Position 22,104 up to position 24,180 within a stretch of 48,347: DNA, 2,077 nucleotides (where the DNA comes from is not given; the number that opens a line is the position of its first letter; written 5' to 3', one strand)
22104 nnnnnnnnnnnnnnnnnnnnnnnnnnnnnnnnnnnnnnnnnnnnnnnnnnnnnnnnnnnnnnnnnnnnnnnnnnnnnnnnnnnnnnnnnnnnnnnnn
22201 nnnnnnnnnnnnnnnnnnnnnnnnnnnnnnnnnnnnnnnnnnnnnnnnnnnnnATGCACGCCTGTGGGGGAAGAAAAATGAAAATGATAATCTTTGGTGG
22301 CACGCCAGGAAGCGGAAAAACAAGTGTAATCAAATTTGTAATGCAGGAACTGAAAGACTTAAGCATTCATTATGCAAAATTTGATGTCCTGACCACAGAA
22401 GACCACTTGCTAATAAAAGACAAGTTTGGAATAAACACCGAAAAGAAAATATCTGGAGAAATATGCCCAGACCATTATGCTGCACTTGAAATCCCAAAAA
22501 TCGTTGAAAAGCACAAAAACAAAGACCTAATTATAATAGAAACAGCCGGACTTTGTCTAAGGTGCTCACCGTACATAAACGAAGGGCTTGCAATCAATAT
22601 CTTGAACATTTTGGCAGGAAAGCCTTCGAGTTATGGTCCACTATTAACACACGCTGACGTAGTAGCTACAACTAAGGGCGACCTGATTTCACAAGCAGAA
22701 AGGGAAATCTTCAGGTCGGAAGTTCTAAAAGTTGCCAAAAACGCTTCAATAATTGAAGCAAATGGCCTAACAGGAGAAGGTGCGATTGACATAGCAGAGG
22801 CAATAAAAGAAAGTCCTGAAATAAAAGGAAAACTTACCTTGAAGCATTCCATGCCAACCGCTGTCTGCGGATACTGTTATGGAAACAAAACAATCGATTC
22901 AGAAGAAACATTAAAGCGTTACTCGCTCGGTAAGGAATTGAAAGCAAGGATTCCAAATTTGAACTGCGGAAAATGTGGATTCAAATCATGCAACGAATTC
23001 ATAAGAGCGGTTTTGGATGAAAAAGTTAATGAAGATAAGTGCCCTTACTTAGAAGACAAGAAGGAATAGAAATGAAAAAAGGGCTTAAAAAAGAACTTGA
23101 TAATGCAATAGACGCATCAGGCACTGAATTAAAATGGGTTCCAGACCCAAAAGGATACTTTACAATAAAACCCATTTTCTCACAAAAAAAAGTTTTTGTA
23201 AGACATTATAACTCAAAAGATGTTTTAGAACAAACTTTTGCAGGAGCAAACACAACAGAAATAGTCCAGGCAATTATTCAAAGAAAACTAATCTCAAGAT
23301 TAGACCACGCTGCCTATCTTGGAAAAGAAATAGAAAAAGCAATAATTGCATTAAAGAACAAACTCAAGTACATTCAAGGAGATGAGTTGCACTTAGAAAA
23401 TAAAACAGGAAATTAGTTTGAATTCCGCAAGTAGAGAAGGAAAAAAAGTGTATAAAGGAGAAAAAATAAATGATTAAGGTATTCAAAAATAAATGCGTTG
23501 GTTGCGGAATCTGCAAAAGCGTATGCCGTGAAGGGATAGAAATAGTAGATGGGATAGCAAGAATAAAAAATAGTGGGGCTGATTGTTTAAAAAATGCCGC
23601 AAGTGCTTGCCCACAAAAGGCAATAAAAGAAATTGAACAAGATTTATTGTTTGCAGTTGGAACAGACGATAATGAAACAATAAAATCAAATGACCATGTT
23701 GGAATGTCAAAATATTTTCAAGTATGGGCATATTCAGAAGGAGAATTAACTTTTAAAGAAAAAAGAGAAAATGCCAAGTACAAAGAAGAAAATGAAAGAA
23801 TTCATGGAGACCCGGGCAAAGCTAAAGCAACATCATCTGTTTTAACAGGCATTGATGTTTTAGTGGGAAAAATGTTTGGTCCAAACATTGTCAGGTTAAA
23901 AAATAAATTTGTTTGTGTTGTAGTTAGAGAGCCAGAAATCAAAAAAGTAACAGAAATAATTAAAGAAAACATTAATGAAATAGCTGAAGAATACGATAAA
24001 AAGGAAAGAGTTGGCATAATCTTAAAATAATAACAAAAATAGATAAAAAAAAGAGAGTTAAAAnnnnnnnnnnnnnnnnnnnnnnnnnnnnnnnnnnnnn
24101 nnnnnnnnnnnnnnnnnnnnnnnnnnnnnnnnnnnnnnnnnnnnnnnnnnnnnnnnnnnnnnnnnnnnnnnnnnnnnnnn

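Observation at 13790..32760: ~19-kb plus-strand island of Fe-S / metal / thiol-redox genes built around four NifX-like domains, paired MinD-[4Fe-4S] ATPases, DUF134 and DUF5320, with no nitrogenase in sight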

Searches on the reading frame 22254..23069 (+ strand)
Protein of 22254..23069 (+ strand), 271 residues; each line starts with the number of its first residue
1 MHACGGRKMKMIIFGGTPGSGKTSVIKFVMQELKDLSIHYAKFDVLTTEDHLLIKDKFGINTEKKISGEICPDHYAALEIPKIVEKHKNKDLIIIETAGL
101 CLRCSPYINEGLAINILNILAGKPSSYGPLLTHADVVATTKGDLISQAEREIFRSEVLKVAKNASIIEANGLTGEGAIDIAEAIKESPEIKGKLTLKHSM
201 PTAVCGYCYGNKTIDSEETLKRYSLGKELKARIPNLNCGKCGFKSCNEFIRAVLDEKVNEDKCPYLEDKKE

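Call 5: search_protein_families(library=pfam, max_evalue=0.01, proteins=[window:22254-23069:+])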
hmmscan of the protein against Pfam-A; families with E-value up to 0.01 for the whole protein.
window:22254-23069:+ (271 aa): 6 families
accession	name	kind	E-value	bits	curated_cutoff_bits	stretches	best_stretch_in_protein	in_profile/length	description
PF04060.18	FeS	-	3.6e-10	39.8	23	1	234-265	2-33/33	Putative Fe-S cluster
PF02492.25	cobW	-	5.5e-09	36.3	20.7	1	11-167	2-179/180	CobW/HypB/UreG, nucleotide-binding domain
PF00004.35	AAA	-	0.0021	19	21.2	1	12-46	1-32/131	ATPase family associated with various cellular activities (AAA)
PF06414.18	Zeta_toxin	-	0.0042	17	22.3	1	10-34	17-41/199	Zeta toxin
PF13245.12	AAA_19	-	0.0063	17.1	25.1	0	9-37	11-39/134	AAA domain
PF10662.15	PduV-EutP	-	0.0096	16.2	21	0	9-51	1-39/143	Ethanolamine utilisation - propanediol utilisation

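Call 50: search_protein_families(library=ncbifam, max_evalue=0.001, proteins=[window:22254-23069:+])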
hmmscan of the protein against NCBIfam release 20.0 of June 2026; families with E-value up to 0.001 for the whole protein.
window:22254-23069:+ (271 aa): 12 families
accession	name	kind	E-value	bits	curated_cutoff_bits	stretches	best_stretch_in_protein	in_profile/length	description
TIGR00073.1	hypB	equivalog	6.8e-10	38.8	121.2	1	12-186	33-212/217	hydrogenase nickel incorporation protein HypB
NF003195.0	PRK04165.1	equivalog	2.8e-06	26.5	306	1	233-270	12-49/450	acetyl-CoA decarbonylase/synthase complex subunit gamma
NF011062.0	PRK14494.1-1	equivalog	2e-05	24.2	323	1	233-263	145-176/231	putative molybdopterin-guanine dinucleotide biosynthesis protein MobB/FeS domain-containing protein protein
NF041836.1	rnfB_Methano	equivalog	4.4e-05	23.1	445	1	227-264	41-78/265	Rnf electron transport complex subunit RnfB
NF006446.0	PRK08764.1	equivalog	8.4e-05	22.5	220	1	227-265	10-48/139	Rnf electron transport complex subunit RnfB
TIGR01944.1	rnfB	subfamily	0.0001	21.9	68.7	1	219-264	30-74/190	RnfABCDGE type electron transport complex subunit B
NF011063.0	PRK14494.1-2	equivalog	0.00016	21.5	258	1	233-263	142-172/227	putative molybdopterin-guanine dinucleotide biosynthesis protein MobB/FeS domain-containing protein protein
NF005505.0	PRK07118.1-4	equivalog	0.00025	20.6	378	1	227-264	41-78/265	Fe-S cluster domain-containing protein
NF041053.1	CobW_rel_Se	equivalog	0.00033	20.4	180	0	9-35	1-27/195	CobW-related selenoprotein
NF005415.0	PRK06991.1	equivalog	0.00097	18.9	281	0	224-264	6-46/284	electron transport complex subunit RsxB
NF001384.0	PRK00279.2-2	equivalog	0.00099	18.9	152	0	11-96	4-87/191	adenylate kinase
NF005506.0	PRK07118.1-5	equivalog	0.00099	18.6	388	0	231-264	44-77/279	Fe-S cluster domain-containing protein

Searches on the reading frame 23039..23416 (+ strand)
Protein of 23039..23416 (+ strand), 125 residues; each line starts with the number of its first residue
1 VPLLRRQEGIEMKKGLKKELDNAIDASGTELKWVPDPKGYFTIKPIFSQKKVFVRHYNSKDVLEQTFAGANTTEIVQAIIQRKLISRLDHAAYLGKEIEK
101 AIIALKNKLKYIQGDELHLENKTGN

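Call 5: search_protein_families(library=pfam, max_evalue=0.01, proteins=[window:23039-23416:+])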
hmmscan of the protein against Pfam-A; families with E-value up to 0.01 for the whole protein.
window:23039-23416:+ (125 aa): 1 family
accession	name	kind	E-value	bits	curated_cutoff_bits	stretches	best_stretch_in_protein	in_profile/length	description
PF14251.12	PterinBD-DUF4346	-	1.1e-20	74.7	29.6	1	36-113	2-85/86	PterinBD-DUF4346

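Call 50: search_protein_families(library=ncbifam, max_evalue=0.001, proteins=[window:23039-23416:+])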
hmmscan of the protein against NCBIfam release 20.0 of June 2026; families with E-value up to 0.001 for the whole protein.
window:23039-23416:+ (125 aa): 2 families
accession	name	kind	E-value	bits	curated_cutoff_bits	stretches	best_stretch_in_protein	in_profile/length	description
NF002128.0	PRK00964.1-6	equivalog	4e-18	65.7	568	1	34-114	288-368/390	tetrahydromethanopterin S-methyltransferase subunit A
TIGR00284.1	TIGR00284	hypoth_equivalog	1.1e-11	44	256.65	1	36-116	418-496/497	dihydropteroate synthase-like protein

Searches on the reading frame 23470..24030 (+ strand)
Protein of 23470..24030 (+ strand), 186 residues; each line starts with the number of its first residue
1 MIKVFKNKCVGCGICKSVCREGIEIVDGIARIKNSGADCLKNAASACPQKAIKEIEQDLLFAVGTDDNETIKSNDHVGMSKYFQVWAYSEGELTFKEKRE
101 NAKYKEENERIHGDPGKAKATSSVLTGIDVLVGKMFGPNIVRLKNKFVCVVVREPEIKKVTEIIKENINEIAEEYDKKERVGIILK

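Call 5: search_protein_families(library=pfam, max_evalue=0.01, proteins=[window:23470-24030:+])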
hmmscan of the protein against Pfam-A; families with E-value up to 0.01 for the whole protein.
window:23470-24030:+ (186 aa): 8 families
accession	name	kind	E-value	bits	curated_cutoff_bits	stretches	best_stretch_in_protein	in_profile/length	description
PF02579.22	Nitro_FeMo-Co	-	4.9e-07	30.4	26.3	1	73-165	5-90/94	Dinitrogenase iron-molybdenum cofactor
PF00037.32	Fer4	-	4.2e-05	23.6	21.1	1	3-21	2-20/24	4Fe-4S binding domain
PF25160.1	LdpA_Fe-S-bd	-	0.00011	22.3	27.6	0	3-20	22-39/49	LdpA Fe-S cluster-binding domain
PF12837.12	Fer4_6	-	0.0009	19.5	25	1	2-22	2-22/24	4Fe-4S binding domain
PF13459.11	Fer4_15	-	0.0016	19.5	22.4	0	6-53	5-65/66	4Fe-4S single cluster domain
PF13370.11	Fer4_13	-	0.0019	19.3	24.5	1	7-53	4-57/58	4Fe-4S single cluster domain of Ferredoxin I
PF12797.12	Fer4_2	-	0.004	17.5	24.5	1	4-19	5-20/22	4Fe-4S binding domain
PF01077.27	NIR_SIR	-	0.0089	15.9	27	1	41-184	49-137/158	Nitrite and sulphite reductase 4Fe-4S domain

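Call 20: find_encoding_contigs(protein=window:23470-24030:+, flank=10000, max_places=10)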
Protein window:23470-24030:+ (186 aa): 1 contig read that carries it; 1 place shown.
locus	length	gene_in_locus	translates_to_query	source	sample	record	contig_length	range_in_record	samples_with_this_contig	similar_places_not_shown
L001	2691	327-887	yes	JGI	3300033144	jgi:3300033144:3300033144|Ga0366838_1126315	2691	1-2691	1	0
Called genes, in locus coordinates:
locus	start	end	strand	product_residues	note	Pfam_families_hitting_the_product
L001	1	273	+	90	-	?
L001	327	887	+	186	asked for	PF02579:Nitro_FeMo-Co (weak)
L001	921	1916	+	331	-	PF03595:SLAC1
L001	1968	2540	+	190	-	PF01209:Ubie_methyltran, PF02475:TRM5-TYW2_MTfase (weak), PF01269:Fibrillarin (weak), PF13847:Methyltransf_31, PF08241:Methyltransf_11, PF08242:Methyltransf_12, PF13649:Methyltransf_25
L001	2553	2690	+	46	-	?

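Call 23: search_solved_structures(query=window:23470-24030:+, max_evalue=1)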
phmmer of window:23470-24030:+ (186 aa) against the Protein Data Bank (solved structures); distinct sequences matched with E-value up to 1: 12.
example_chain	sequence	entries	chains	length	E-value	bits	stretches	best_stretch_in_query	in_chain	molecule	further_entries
1rof_A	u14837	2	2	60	6.4e-06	29.3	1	2-53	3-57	FERREDOXIN | FERREDOXIN(A)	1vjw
1dwl_A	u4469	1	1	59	0.00015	24.9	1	5-53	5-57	FERREDOXIN I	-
2z8q_A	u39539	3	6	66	0.0033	20.5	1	3-53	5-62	Ferredoxin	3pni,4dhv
8a8o_C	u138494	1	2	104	0.024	17.7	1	2-57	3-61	Beta-subunit of the PAPS reductase from Methanothermococcus thermolithotrophicus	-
6cfw_N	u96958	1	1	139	0.075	16.1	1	7-63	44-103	NADH-plastoquinone oxidoreductase subunit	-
1siz_A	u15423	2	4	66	0.096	15.8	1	3-53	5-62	Ferredoxin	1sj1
9s4q_Mt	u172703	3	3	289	0.11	15.6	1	132-179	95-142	Kinetochore-associated protein MTW1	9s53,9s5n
1f2g_A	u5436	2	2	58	0.14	15.2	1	7-52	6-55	FERREDOXIN II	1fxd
8riu_A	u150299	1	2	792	0.29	14.2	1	7-30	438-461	Acetyl-CoA decarbonylase/synthase complex subunit alpha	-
6fah_A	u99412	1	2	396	0.85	12.7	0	2-54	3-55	Caffeyl-CoA reductase-Etf complex subunit CarE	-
6cz7_B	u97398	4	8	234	0.88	12.6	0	7-29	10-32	4Fe-4S ferredoxin, iron-sulfur binding domain protein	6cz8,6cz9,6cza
8e9g_I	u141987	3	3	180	0.89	12.6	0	8-20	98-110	NADH-quinone oxidoreductase subunit I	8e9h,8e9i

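Call 57: find_homologous_proteins(query=window:23470-24030:+, max_evalue=0.00001)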
Query window:23470-24030:+ (186 aa): 352 proteins with E <= 0.00001 among 481 candidates; the best 120 are listed.
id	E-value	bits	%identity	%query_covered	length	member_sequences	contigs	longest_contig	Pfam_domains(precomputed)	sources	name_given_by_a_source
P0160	9.6e-117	405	100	100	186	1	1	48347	PF02579.23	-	-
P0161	4.1e-99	348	84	100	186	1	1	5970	PF12837.13,PF00037.33,PF02579.23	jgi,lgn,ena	-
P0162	3.6e-90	319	76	100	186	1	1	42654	PF02579.23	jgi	jgi:ferredoxin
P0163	2.5e-89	316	77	100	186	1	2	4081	PF12837.13,PF00037.33,PF13237.12,PF02579.23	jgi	-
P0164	2.1e-88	313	75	100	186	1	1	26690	PF00037.33,PF02579.23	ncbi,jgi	-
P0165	6.2e-88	311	76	100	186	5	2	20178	PF12837.13,PF00037.33,PF02579.23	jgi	jgi:ferredoxin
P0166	1.3e-87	310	75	99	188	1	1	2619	PF12837.13,PF00037.33,PF25160.2,PF02579.23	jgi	-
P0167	1.7e-87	310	74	100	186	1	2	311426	PF12837.13,PF00037.33,PF25160.2,PF02579.23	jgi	-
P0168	4.4e-87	308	74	100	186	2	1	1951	PF00037.33,PF13370.12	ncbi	-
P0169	6.6e-87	308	75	100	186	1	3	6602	PF12837.13,PF00037.33,PF25160.2,PF02579.23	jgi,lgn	-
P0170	8.7e-87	308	74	100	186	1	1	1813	PF00037.33,PF25160.2,PF02579.23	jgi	-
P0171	9.7e-87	307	75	100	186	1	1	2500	PF12837.13,PF00037.33,PF02579.23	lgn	-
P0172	1.2e-86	307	72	99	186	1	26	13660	PF00037.33,PF13370.12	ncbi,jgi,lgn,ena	jgi:NAD-dependent dihydropyrimidine dehydrogenase PreA subunit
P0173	1.9e-86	306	75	99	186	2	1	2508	PF12837.13,PF00037.33,PF25160.2,PF13370.12,PF02579.23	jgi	jgi:ferredoxin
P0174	4.5e-86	305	74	100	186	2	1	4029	PF12797.13,PF12837.13,PF00037.33,PF13237.12,PF02579.23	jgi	-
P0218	2.0e-67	244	59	100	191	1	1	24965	PF00037.33,PF13459.12,PF13370.12,PF02579.23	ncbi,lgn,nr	ncbi:MAG: NifB/NifX family molybdenum-iron cluster-binding protein [Elusimicrobiota bacterium]|nr:Ni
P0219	2.5e-67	244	60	100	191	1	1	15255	PF00037.33,PF13370.12,PF02579.23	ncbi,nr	ncbi:MAG: ferredoxin [Candidatus Aminicenantes bacterium]|nr:ferredoxin [Candidatus Aminicenantes ba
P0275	1.0e-61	226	57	99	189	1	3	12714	PF14697.12,PF12797.13,PF12837.13,PF00037.33,PF13484.12,PF12838.13,PF13237.12,PF13187.12,PF02579.23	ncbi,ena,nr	ncbi:MAG: hypothetical protein DRO88_09530 [Promethearchaeia archaeon]|nr:MAG: hypothetical protein 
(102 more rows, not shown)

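Call 61: find_encoding_contigs(protein=P0218, flank=8000, max_places=1)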
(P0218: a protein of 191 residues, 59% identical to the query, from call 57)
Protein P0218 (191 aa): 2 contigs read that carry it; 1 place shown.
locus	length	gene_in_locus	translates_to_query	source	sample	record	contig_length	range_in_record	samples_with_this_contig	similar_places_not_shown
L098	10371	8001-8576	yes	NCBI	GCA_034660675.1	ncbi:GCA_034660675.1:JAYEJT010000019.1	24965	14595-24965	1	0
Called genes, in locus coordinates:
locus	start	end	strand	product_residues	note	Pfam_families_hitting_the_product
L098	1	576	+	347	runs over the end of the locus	PF13905:Thioredoxin_8 (faint), PF13192:Thioredoxin_3 (faint), PF00085:Thioredoxin, PF13098:Thioredoxin_2 (weak)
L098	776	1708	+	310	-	PF00890:FAD_binding_2 (weak), PF01134:GIDA (faint), PF01266:DAO (faint), PF01946:Thi4 (weak), PF07992:Pyr_redox_2, PF12831:FAD_oxidored (weak), PF13738:Pyr_redox_3, PF00070:Pyr_redox, +3 more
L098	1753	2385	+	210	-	-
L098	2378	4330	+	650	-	PF12146:Hydrolase_4 (faint), PF20434:BD-FAE, PF00326:Peptidase_S9, PF01738:DLH, PF07859:Abhydrolase_3 (faint)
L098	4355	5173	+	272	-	PF02374:ArsA_ATPase (weak), PF09140:MipZ (weak), PF10609:ParA, PF13614:AAA_31, PF01656:CbiA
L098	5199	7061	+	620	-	PF01656:CbiA, PF10609:ParA, PF00037:Fer4 (weak), PF12837:Fer4_6 (weak), PF12838:Fer4_7 (weak), PF13187:Fer4_9 (weak), PF01656:CbiA, PF00037:Fer4, +14 more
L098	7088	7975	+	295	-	PF00936:BMC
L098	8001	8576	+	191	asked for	PF00037:Fer4 (faint), PF13370:Fer4_13, PF13459:Fer4_15 (weak), PF02579:Nitro_FeMo-Co (weak)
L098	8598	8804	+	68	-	-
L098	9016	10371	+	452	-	PF00932:LTD, PF00041:fn3 (weak), PF16656:Pur_ac_phosph_N (weak)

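Call 64: predict_structure(alignment_id=A4)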
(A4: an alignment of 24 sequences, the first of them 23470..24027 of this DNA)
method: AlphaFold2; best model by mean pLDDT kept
length: 186 residues; sequences in the alignment: 24
mean_pLDDT: 86.8   pTM: 0.78
mean pLDDT of the five models: 86.8, 85.7, 84.1, 83.6, 83.4
residues with pLDDT >= 90: 107; 70-90: 60; 50-70: 19; < 50: 0
segments of 3 or more residues with pLDDT < 50: none
pLDDT, mean of each block of 10 residues (from residue 1): 86 94 93 91 92 89 95 89 93 92 61 55 83 87 87 94 91 89 88
secondary structure, 60 per line:
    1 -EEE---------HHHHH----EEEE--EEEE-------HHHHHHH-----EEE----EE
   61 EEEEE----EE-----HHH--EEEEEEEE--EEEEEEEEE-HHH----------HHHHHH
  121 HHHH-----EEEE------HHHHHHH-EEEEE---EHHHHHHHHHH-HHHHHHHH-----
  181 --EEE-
elements in order: E2-4 H14-18 E23-26 E29-32 H40-46 E52-54 E59-65 E82-89 E92-100 H115-124 E130-133 H140-146 E148-152 H157-166 H168-175 E183-185

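Call 67: fold_search(model_id=the predicted structure, library=pdb)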
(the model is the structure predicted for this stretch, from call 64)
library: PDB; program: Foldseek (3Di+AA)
matches with E <= 10: 520; with E <= 0.001: 3
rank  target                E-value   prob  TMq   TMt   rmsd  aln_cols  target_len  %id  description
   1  2re2_A                2.0e-05  1.00  0.46  0.69   3.2       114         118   21  CRYSTAL STRUCTURE OF A PUTATIVE IRON-MOLYBDENUM COFACTOR (FEMO-CO) DINITROGENASE (TA1041M) FROM THERMOPLASMA ACIDOPHIL (released 2007-10-09)
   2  2re2_B                1.5e-04  1.00  0.45  0.66   3.2       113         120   21  CRYSTAL STRUCTURE OF A PUTATIVE IRON-MOLYBDENUM COFACTOR (FEMO-CO) DINITROGENASE (TA1041M) FROM THERMOPLASMA ACIDOPHIL (released 2007-10-09)
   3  9ian_F                3.4e-04  1.00  0.46  0.59   3.5       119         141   18  Nitrogenase maturase NifEN in complex with the cofactor chaperone NifX (released 2026-03-04)
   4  1vjw                  1.0e-03  1.00  0.27  0.80   1.8        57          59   32  STRUCTURE OF OXIDOREDUCTASE (NADP+(A),FERREDOXIN(A)) (released 1996-12-23)
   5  2z8q_A                1.2e-03  1.00  0.28  0.74   2.2        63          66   35  ferredoxin from Pyrococcus furiosus, D14C variant (released 2007-09-18)
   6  1siz_A                1.8e-03  1.00  0.28  0.74   2.2        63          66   33  Crystal structure of the [Fe3S4]-ferredoxin from the hyperthermophilic archaeon Pyrococcus furiosus (released 2004-05-25)
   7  4ov1                  2.4e-03  1.00  0.27  0.71   2.5        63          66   33  The crystal structure of a novel electron transfer ferredoxin from R. palustris HaA2 (released 2014-05-21)
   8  4id8                  3.9e-03  1.00  0.27  0.72   2.4        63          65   33  The crystal structure of a [3Fe-4S] ferredoxin associated with CYP194A4 from R. palustris HaA2 (released 2013-12-11)
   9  2kla_MODEL_1_A        3.9e-03  1.00  0.41  0.67   4.3       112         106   16  NMR STRUCTURE OF A PUTATIVE DINITROGENASE (MJ0327) FROM METHANOCOCCUS JANNASCHII (released 2009-08-11)
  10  1p90                  5.0e-03  1.00  0.47  0.68   3.8       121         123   12  The Three-dimensional Structure of the Core Domain of NafY from Azotobacter vinelandii determined at 1.8 resolution (released 2003-08-19)
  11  8amp                  7.8e-03  1.00  0.26  0.71   1.8        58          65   21  Crystal structure of M.tuberculosis ferredoxin Fdx (released 2023-02-15)
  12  1iqz                  1.1e-02  1.00  0.26  0.58   1.7        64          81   23  OXIDIZED [4Fe-4S] FERREDOXIN FROM BACILLUS THERMOPROTEOLYTICUS (FORM I) (released 2002-02-13)
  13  7m1o_A                1.5e-02  1.00  0.25  0.60   4.8        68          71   24  Hydrogenobacter thermophilus ferredoxin 1 S64A variant (released 2021-07-28)
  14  1fxr_A                1.7e-02  1.00  0.27  0.74   1.3        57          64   21  CRYSTAL STRUCTURE OF THE FERREDOXIN I FROM DESULFOVIBRIO AFRICANUS AT 2.3 ANGSTROMS RESOLUTION (released 1995-01-26)
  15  7m1n_A                1.8e-02  1.00  0.24  0.59   4.8        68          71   24  Wild-type Hydrogenobacter thermophilus ferredoxin 1 (released 2021-07-28)
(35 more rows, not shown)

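Call 87: find_encoding_contigs(protein=P0219, flank=8000, max_places=1)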
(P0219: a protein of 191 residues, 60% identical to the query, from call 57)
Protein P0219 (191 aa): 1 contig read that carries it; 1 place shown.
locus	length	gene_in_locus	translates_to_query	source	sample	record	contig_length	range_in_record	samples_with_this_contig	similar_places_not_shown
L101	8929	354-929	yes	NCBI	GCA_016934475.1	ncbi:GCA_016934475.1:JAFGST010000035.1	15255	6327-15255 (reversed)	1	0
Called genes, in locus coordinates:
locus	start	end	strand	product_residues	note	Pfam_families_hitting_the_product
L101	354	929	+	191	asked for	PF00037:Fer4 (faint), PF13370:Fer4_13 (weak), PF02579:Nitro_FeMo-Co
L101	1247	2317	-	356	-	PF12838:Fer4_7 (faint), PF13183:Fer4_8, PF13187:Fer4_9 (weak), PF13534:Fer4_17 (weak)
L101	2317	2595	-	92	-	-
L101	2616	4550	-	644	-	PF00890:FAD_binding_2 (weak), PF01134:GIDA (weak), PF07992:Pyr_redox_2 (weak), PF12831:FAD_oxidored, PF13450:NAD_binding_8, PF12838:Fer4_7 (weak), PF13237:Fer4_10, PF14697:Fer4_21, +7 more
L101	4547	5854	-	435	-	PF00890:FAD_binding_2 (weak), PF01134:GIDA (faint), PF01266:DAO (faint), PF07992:Pyr_redox_2, PF12831:FAD_oxidored, PF00037:Fer4 (weak), PF13183:Fer4_8 (weak), PF13187:Fer4_9 (weak), +6 more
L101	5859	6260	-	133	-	PF02662:FlpD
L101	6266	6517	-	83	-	PF01206:TusA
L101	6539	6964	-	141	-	PF13686:DrsE_2 (faint)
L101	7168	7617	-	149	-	PF00571:CBS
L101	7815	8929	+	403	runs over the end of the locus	PF00202:Aminotran_3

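Call 88: find_encoding_contigs(protein=P0275, flank=8000, max_places=1)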
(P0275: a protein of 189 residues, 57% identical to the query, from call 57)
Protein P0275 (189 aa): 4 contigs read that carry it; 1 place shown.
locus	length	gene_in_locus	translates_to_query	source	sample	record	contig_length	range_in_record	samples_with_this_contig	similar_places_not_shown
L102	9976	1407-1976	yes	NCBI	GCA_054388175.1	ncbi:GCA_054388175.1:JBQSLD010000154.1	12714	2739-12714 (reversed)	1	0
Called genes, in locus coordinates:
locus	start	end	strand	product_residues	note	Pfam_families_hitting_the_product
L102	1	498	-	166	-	PF27271:AF_1327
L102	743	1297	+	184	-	PF07920:DUF1684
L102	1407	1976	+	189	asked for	PF12797:Fer4_2 (faint), PF12837:Fer4_6 (faint), PF13237:Fer4_10 (weak), PF14697:Fer4_21, PF12838:Fer4_7, PF13187:Fer4_9, PF00037:Fer4, PF02579:Nitro_FeMo-Co, +1 more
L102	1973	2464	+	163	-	-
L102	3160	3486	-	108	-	PF01047:MarR (weak), PF13463:HTH_27 (faint), PF12840:HTH_20 (faint), PF01022:HTH_5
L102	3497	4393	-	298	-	-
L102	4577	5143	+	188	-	PF23728:Tubby_C_like (faint), PF04525:LOR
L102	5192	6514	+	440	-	PF01757:Acyl_transf_3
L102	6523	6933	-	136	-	PF01850:PIN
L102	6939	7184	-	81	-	PF02697:VAPB_antitox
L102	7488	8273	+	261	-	PF13353:Fer4_12, PF04055:Radical_SAM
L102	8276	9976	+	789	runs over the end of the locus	PF02901:PFL-like, PF01228:Gly_radical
